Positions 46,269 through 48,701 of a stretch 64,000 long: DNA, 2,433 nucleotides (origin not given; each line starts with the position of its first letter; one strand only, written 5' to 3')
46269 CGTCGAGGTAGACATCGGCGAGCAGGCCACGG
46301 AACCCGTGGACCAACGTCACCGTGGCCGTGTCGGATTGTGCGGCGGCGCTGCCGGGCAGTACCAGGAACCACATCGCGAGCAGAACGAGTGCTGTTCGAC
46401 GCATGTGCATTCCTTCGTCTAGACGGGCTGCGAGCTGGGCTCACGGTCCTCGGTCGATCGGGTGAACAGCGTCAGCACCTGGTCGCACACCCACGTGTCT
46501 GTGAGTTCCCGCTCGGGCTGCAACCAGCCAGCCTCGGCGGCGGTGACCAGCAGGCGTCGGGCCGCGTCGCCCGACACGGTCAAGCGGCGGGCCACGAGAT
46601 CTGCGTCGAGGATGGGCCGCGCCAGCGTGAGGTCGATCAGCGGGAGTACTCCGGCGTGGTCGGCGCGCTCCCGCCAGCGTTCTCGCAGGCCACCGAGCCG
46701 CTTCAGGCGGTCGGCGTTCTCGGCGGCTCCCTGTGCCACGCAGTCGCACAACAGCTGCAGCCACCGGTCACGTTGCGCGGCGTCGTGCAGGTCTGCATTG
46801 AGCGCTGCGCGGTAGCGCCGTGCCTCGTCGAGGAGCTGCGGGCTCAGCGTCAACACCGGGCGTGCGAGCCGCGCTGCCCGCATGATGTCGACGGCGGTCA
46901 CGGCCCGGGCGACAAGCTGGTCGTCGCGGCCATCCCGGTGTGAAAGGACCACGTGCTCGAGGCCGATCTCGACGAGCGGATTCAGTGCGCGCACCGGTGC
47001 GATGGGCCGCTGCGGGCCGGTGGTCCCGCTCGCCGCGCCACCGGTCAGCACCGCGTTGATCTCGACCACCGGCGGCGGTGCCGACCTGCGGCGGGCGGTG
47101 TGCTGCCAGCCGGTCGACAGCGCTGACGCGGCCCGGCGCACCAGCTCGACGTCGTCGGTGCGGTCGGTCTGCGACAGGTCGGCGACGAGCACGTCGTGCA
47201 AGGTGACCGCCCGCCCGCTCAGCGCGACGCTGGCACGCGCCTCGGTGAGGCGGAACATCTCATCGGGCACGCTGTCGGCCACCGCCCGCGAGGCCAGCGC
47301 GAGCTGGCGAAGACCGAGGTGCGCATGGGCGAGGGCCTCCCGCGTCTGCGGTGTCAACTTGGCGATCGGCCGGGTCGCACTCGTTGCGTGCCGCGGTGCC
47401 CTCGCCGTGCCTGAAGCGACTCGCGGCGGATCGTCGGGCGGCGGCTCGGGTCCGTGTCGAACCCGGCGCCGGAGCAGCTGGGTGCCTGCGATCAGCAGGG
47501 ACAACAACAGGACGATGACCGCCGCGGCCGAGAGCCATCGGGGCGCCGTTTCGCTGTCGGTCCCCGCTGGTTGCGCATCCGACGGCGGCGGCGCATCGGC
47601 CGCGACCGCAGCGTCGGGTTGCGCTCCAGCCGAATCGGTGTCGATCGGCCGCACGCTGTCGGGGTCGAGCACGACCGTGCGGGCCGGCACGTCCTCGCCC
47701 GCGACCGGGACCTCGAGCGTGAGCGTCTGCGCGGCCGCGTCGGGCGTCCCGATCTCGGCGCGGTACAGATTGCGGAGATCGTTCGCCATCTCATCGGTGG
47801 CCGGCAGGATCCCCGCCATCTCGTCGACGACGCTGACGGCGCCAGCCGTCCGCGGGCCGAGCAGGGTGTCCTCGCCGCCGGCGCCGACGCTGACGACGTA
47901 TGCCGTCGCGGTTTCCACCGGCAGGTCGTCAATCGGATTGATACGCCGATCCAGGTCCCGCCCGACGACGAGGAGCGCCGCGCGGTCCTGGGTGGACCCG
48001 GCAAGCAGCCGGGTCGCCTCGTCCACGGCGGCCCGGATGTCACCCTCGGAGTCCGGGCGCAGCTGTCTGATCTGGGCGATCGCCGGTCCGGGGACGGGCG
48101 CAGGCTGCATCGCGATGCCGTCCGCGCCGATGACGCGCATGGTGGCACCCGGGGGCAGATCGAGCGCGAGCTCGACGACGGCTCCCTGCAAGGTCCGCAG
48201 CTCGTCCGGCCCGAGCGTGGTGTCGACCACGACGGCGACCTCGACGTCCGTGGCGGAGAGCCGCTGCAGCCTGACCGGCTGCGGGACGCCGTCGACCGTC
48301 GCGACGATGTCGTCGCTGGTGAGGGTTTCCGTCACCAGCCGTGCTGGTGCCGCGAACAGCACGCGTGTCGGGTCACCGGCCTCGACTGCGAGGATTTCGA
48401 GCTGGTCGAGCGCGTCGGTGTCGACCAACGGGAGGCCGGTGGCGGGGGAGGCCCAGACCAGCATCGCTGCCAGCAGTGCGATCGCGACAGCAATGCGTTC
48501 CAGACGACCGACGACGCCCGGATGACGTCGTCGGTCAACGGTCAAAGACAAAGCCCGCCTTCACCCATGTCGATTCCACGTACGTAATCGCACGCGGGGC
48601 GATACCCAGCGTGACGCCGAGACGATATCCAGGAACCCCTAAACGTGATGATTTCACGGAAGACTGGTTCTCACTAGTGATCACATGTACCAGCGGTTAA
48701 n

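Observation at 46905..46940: Fic signature retained only at its first His and last Arg (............)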

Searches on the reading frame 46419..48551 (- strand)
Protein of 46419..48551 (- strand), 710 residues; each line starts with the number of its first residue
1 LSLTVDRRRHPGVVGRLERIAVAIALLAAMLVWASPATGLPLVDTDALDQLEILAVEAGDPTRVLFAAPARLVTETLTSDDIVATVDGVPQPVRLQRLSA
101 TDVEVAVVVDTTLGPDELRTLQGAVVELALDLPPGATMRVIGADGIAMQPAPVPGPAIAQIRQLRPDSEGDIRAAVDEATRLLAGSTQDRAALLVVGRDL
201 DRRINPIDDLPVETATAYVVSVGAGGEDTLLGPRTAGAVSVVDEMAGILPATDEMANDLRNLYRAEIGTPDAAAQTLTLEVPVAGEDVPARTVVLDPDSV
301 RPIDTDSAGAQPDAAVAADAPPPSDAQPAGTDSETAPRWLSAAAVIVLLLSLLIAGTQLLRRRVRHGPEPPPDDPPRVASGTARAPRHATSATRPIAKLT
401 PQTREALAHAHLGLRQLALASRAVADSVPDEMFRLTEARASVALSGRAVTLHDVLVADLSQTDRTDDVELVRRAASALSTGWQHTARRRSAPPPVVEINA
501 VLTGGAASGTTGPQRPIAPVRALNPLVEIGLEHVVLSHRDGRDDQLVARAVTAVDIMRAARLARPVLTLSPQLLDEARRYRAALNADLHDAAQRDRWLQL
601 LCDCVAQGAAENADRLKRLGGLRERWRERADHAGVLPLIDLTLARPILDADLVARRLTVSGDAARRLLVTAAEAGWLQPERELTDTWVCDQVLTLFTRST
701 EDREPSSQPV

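Call 3: search_protein_families(library=pfam, proteins=[window:46419-48551:-], max_evalue=10)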
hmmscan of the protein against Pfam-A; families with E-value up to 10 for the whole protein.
window:46419-48551:- (710 aa): 4 families
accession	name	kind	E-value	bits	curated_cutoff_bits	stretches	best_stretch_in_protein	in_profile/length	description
PF11972.14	HTH_13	-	0.0008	19.8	26.1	1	638-668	4-34/54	HTH DNA binding domain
PF13784.11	Fic_N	-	0.0053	17.2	26.7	1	406-482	3-81/82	Fic/DOC family N-terminal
PF24409.1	wHTH-PRTase_assc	-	0.12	12.9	27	1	651-685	15-49/83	wHTH-PRTase associated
PF13252.12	Phage_capsid_3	-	0.2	11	23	1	217-317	148-247/376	Phage capsid protein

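Call 4: search_protein_families(library=ncbifam, proteins=[window:46419-48551:-], max_evalue=10)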
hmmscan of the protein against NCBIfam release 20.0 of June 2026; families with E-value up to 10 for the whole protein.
window:46419-48551:- (710 aa): 1 family
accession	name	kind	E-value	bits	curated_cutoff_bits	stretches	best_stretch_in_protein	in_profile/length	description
NF040876.1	RHE_PE00001_fam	equivalog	0.00023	20.5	250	1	604-668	283-351/371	RHE_PE00001 family protein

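Call 6: find_homologous_proteins(query=window:46422-48551:-, max_evalue=0.001)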
Query window:46422-48551:- (710 aa): 34 proteins with E <= 0.001 among 8000 candidates.
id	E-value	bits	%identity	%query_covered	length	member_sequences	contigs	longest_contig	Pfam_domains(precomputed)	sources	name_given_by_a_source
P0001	0.0e+0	1431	100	96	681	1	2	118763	-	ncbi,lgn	-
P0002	5.0e-227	774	60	97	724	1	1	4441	-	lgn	-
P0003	5.1e-220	751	66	46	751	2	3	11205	-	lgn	-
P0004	7.5e-219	747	61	41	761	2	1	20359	-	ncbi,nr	ncbi:MAG TPA: hypothetical protein VK923_01725 [Euzebyales bacterium]|nr:hypothetical protein [Euzeb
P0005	4.5e-216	738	65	45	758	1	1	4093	-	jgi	jgi:hypothetical protein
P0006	8.0e-216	737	66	45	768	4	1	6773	-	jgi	-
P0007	6.1e-215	734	57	94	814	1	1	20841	-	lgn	-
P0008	1.9e-213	729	56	95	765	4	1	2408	-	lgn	-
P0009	1.4e-208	713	57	99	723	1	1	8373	-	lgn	-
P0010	5.7e-206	704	63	46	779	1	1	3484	PF11972.15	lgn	-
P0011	9.6e-206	704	58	55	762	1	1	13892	-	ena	-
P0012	8.3e-181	621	52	97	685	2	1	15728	-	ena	-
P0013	5.4e-176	605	59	45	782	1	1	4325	-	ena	-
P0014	9.4e-170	585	61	45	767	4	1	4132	-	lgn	-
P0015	2.0e-169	583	49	95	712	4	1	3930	-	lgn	-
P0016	2.1e-166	574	62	50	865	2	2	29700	-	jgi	jgi:hypothetical protein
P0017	2.7e-163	563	60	44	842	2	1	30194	-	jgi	jgi:hypothetical protein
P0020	7.6e-159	549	48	93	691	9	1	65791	-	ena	-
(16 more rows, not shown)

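Call 15: find_encoding_contigs(protein=P0020, flank=8000, max_places=2)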
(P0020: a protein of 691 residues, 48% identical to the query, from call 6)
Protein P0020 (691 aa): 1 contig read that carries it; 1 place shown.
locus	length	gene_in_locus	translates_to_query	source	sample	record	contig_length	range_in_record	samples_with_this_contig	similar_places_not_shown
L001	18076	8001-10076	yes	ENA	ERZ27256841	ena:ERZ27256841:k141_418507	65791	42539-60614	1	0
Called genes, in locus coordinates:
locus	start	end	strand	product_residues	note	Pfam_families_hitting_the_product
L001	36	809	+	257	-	PF00561:Abhydrolase_1, PF06821:Ser_hydrolase (faint), PF12146:Hydrolase_4, PF12697:Abhydrolase_6, PF03096:Ndr (faint)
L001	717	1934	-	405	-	PF00512:HisKA, PF02518:HATPase_c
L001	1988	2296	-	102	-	-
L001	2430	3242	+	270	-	PF00809:Pterin_bind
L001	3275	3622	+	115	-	-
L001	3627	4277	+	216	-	PF12766:Pyridox_oxase_2, PF01243:PNPOx_N, PF10590:PNP_phzG_C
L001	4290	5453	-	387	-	PF01663:Phosphodiest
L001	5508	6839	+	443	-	PF07992:Pyr_redox_2, PF00070:Pyr_redox (weak)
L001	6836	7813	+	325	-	PF03193:RsgA_GTPase, PF01926:MMR_HSR1 (weak)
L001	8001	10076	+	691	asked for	-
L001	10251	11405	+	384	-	PF02646:RmuC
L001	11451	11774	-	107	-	PF12837:Fer4_6 (faint), PF12838:Fer4_7 (faint), PF13237:Fer4_10 (faint), PF13484:Fer4_16 (faint), PF00037:Fer4 (weak)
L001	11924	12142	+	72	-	-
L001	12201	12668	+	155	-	PF01047:MarR, PF12802:MarR_2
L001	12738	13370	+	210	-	PF00440:TetR_N (weak), PF13305:TetR_C_33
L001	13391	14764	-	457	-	PF01266:DAO (faint), PF03486:HI0933_like (faint), PF07992:Pyr_redox_2, PF13434:Lys_Orn_oxgnase (faint), PF13738:Pyr_redox_3, PF00070:Pyr_redox, PF02737:3HCDH_N (weak), PF02852:Pyr_redox_dim, +2 more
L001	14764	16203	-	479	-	PF00224:PK, PF02887:PK_C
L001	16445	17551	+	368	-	PF02608:Bmp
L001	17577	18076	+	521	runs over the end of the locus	PF00005:ABC_tran, PF13304:AAA_21 (faint), PF00005:ABC_tran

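Call 31: find_encoding_contigs(protein=P0017, flank=6000, max_places=1)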
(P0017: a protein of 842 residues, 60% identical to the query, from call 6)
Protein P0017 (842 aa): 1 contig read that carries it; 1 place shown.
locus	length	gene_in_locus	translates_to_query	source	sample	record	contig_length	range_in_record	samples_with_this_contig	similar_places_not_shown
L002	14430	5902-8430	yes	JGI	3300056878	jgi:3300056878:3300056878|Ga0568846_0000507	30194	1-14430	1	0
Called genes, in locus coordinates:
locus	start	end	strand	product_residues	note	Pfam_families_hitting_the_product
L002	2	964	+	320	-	?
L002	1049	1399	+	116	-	-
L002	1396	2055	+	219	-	PF12766:Pyridox_oxase_2 (weak), PF01243:PNPOx_N, PF10590:PNP_phzG_C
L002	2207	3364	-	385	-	PF01663:Phosphodiest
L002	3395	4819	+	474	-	PF07992:Pyr_redox_2, PF00070:Pyr_redox (weak)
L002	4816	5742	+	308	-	PF03193:RsgA_GTPase, PF00005:ABC_tran (weak), PF01926:MMR_HSR1 (weak)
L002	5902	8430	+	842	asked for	-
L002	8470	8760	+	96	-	-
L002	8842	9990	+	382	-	PF02646:RmuC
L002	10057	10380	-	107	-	PF12837:Fer4_6 (faint), PF12838:Fer4_7 (faint), PF13237:Fer4_10 (faint), PF13484:Fer4_16 (faint), PF00037:Fer4 (weak)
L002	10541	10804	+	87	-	PF24551:Rv0428c_N (weak)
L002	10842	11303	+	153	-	PF12802:MarR_2, PF01047:MarR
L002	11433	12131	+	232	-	PF00106:adh_short, PF08659:KR, PF13561:adh_short_C2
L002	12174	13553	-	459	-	PF01266:DAO (faint), PF03486:HI0933_like (faint), PF07992:Pyr_redox_2, PF13738:Pyr_redox_3 (weak), PF00070:Pyr_redox, PF02737:3HCDH_N, PF03721:UDPG_MGDP_dh_N (weak), PF02852:Pyr_redox_dim, +3 more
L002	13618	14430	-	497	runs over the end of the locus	PF00224:PK, PF03328:HpcH_HpaI (weak), PF02887:PK_C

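Call 32: find_encoding_contigs(protein=P0004, flank=6000, max_places=1)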
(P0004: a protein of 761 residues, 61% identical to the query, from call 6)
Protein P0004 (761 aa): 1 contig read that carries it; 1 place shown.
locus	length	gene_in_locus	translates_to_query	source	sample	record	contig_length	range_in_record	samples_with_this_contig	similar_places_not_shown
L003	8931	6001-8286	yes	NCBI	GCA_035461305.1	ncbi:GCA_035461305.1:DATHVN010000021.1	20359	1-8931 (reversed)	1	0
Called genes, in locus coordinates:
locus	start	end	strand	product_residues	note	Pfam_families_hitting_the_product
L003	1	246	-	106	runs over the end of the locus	-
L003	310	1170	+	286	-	PF00809:Pterin_bind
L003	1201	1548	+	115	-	PF07845:DUF1636 (weak)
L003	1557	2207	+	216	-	PF01243:PNPOx_N, PF12766:Pyridox_oxase_2 (weak), PF10590:PNP_phzG_C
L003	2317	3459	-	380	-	PF08665:PglZ (faint), PF01663:Phosphodiest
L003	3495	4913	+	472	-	PF07992:Pyr_redox_2, PF00070:Pyr_redox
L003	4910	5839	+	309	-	PF03193:RsgA_GTPase, PF00005:ABC_tran, PF01926:MMR_HSR1 (weak)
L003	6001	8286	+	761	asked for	-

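Call 33: find_encoding_contigs(protein=P0016, flank=6000, max_places=1)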
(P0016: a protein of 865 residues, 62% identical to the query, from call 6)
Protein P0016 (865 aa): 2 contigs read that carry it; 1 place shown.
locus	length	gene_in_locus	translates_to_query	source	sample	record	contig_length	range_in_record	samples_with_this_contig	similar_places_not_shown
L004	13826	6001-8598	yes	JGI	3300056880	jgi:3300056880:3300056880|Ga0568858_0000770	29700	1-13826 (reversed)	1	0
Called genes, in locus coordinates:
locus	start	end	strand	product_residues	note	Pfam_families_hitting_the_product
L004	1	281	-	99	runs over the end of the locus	-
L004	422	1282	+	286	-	PF00809:Pterin_bind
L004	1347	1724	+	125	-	-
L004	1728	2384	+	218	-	PF12766:Pyridox_oxase_2 (weak), PF01243:PNPOx_N, PF10590:PNP_phzG_C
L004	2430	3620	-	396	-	PF01663:Phosphodiest, PF08665:PglZ (faint)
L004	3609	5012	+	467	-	PF07992:Pyr_redox_2, PF00070:Pyr_redox (weak)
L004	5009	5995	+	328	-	PF03193:RsgA_GTPase, PF00005:ABC_tran (weak), PF01926:MMR_HSR1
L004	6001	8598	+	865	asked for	-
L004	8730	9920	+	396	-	PF02646:RmuC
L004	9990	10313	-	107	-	PF12837:Fer4_6 (faint), PF12838:Fer4_7 (faint), PF13237:Fer4_10 (faint), PF13484:Fer4_16 (faint), PF00037:Fer4 (weak)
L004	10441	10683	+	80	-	PF24551:Rv0428c_N (weak)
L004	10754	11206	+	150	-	PF12802:MarR_2, PF01047:MarR (weak)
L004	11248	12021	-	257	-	PF00459:Inositol_P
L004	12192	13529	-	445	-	PF01266:DAO (faint), PF07992:Pyr_redox_2, PF03486:HI0933_like (faint), PF13738:Pyr_redox_3, PF00070:Pyr_redox, PF02737:3HCDH_N (weak), PF02852:Pyr_redox_dim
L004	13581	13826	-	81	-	?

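Call 41: list_cluster_members(proteins=[P0001, P0044, P0051, P0040, P0038, P0009])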
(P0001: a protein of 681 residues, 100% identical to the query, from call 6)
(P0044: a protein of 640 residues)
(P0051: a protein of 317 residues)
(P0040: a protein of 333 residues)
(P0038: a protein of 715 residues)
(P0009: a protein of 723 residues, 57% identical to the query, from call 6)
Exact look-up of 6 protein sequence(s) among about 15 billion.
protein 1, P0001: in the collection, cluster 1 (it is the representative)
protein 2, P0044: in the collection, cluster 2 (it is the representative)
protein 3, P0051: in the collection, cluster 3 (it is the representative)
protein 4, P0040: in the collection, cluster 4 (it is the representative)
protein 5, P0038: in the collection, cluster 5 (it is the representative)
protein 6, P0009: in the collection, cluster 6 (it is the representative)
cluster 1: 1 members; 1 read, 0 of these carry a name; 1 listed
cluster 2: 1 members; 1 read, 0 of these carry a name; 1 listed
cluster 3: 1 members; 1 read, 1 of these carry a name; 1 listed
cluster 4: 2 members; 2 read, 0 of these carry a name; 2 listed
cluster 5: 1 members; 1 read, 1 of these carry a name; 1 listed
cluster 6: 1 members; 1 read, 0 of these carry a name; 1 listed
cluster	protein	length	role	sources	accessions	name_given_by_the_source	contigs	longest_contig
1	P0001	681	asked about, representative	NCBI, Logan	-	-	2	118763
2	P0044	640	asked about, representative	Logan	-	-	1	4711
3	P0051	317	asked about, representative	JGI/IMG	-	hypothetical protein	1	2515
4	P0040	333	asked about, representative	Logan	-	-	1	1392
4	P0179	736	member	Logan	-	-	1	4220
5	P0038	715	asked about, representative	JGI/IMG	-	hypothetical protein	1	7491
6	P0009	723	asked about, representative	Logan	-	-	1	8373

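Call 42: find_encoding_contigs(protein=P0001, flank=1000, max_places=2)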
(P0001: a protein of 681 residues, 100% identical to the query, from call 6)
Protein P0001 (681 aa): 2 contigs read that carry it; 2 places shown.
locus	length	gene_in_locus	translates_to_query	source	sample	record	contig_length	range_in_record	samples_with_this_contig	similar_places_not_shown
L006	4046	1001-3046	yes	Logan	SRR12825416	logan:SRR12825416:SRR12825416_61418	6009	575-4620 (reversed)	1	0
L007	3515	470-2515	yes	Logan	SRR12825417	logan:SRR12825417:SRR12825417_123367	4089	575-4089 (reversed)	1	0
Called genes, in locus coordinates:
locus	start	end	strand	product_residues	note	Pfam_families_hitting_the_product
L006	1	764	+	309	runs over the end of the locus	PF03193:RsgA_GTPase, PF00005:ABC_tran, PF01926:MMR_HSR1 (weak)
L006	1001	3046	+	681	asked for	-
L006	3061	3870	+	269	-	PF14344:DUF4397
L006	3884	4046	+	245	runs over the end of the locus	?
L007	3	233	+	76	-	?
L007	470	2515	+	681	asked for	-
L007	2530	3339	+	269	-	PF14344:DUF4397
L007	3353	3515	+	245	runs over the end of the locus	?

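Call 57: search_protein_families(library=padloc, proteins=[window:46422-48551:-], max_evalue=1)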
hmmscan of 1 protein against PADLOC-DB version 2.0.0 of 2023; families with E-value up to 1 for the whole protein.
window:46422-48551:- (710 aa): 1 family
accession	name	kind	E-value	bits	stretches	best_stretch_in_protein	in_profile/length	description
PDLC03963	SoFic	-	9.8e-18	62.6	2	548-697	204-359/361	-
